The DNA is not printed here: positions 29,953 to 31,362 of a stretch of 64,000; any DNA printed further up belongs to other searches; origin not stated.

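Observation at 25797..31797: Inverted pair of paralogous Zn2Cys6 zinc-cluster factors flanking alpha-tubulin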

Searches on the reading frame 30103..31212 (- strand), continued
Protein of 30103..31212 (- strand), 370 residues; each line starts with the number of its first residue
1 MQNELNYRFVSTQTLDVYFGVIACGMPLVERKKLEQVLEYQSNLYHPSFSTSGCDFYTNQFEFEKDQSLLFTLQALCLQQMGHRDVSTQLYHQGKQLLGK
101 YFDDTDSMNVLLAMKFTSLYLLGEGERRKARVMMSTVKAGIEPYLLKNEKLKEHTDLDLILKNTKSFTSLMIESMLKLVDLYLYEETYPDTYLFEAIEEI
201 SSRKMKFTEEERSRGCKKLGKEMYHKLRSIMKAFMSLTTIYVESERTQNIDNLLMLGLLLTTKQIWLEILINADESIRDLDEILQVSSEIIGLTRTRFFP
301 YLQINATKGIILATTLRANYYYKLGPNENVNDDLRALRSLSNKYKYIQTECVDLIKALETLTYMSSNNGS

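Call 84: search_solved_structures(query=A6, max_evalue=10, show_alignments=2)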
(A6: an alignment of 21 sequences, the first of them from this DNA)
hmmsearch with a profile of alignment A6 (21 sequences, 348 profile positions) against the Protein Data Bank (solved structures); distinct sequences matched with E-value up to 10: 28.
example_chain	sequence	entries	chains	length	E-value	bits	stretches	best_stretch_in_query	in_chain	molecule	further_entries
5o09_1C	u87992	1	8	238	0.049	16.2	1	44-121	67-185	Bacterial kinesin light chain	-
3nf1_A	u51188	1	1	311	0.058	16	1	41-148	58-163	Kinesin light chain 1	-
3edt_B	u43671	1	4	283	0.062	15.9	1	41-148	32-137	Kinesin light chain 2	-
5o01_A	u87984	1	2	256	0.062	15.9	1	44-124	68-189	BKLC (bacterial kinesin-light chain-like)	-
4hou_A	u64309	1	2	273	0.063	15.9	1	66-129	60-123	Interferon-induced protein with tetratricopeptide repeats 1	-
3ceq_A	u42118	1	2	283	0.065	15.8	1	41-148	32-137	Kinesin light chain 2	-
7ai4_A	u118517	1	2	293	0.067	15.8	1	41-148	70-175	Isoform C of Kinesin light chain 1,Isoform C of Kinesin light chain 1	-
5oj8_A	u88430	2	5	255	0.076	15.6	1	41-148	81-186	Kinesin light chain 1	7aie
8fbj_A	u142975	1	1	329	0.08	15.5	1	115-272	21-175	KWOCA_60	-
6fuz_A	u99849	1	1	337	0.12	15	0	42-147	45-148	Kinesin light chain 1,Kinesin light chain 1,C-Jun-amino-terminal kinase-interacting protei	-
6fv0_A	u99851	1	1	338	0.12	15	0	42-147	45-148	Kinesin light chain 1,Torsin-1A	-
5udi_A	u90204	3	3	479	0.12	14.9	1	66-129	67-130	Interferon-induced protein with tetratricopeptide repeats 1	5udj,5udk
5udl_A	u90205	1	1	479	0.12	14.9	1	66-129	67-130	Interferon-induced protein with tetratricopeptide repeats 1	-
6swu_A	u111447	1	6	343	0.13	14.9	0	42-148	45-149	Kinesin light chain 1,Kinesin light chain 1,TPR domain of kinesin light chain 1 in complex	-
8glv_Lf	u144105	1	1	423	0.13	14.9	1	92-123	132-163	Subunit of axonemal inner dynein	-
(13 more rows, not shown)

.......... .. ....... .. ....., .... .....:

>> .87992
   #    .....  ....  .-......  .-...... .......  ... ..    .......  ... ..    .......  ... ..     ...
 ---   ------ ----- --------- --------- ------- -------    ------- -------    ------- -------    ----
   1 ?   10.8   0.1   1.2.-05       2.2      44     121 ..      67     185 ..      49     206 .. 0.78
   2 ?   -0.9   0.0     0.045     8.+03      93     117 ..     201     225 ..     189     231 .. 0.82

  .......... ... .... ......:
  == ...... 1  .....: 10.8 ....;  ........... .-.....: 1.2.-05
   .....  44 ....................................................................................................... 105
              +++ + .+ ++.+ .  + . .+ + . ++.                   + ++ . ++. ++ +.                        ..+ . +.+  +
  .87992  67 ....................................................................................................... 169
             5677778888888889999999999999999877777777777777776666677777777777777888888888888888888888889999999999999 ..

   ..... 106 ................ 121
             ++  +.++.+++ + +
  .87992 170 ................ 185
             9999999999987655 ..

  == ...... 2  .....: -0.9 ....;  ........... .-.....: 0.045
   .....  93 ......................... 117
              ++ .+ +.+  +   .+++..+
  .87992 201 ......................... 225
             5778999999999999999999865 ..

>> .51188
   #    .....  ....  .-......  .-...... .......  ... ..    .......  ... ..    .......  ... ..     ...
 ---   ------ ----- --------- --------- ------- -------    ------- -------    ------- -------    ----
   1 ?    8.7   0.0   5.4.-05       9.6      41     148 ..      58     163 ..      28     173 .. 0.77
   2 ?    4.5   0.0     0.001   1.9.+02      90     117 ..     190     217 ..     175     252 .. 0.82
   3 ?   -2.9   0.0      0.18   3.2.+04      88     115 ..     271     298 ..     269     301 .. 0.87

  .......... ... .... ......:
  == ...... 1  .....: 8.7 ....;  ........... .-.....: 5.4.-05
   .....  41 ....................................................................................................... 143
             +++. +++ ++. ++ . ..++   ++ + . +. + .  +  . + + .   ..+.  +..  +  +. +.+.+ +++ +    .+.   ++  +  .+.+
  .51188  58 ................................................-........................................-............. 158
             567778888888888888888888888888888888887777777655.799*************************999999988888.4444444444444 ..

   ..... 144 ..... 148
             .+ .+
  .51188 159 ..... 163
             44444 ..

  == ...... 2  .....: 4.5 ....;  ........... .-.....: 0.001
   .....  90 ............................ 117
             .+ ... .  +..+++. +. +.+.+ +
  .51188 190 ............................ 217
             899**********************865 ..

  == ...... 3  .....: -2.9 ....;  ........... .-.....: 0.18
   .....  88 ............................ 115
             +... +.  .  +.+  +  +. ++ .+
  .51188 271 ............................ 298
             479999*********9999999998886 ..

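Call 85: find_homologous_proteins(query=A6, max_evalue=0.01)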
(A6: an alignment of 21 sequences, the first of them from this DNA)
Query A6 (21 sequences) (370 aa, profile of the alignment): 2 proteins with E <= 0.01 among 7787 candidates.
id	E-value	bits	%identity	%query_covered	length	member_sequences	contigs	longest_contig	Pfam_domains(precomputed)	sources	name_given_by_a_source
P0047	1.3e-83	299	26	28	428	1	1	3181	PF00172.24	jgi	jgi:hypothetical protein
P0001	7.0e-56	208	84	93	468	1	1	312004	-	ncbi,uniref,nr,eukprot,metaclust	ncbi:predicted protein [Naegleria gruberi]|uniref:Predicted protein n=1 Tax=Naegleria gruberi TaxID=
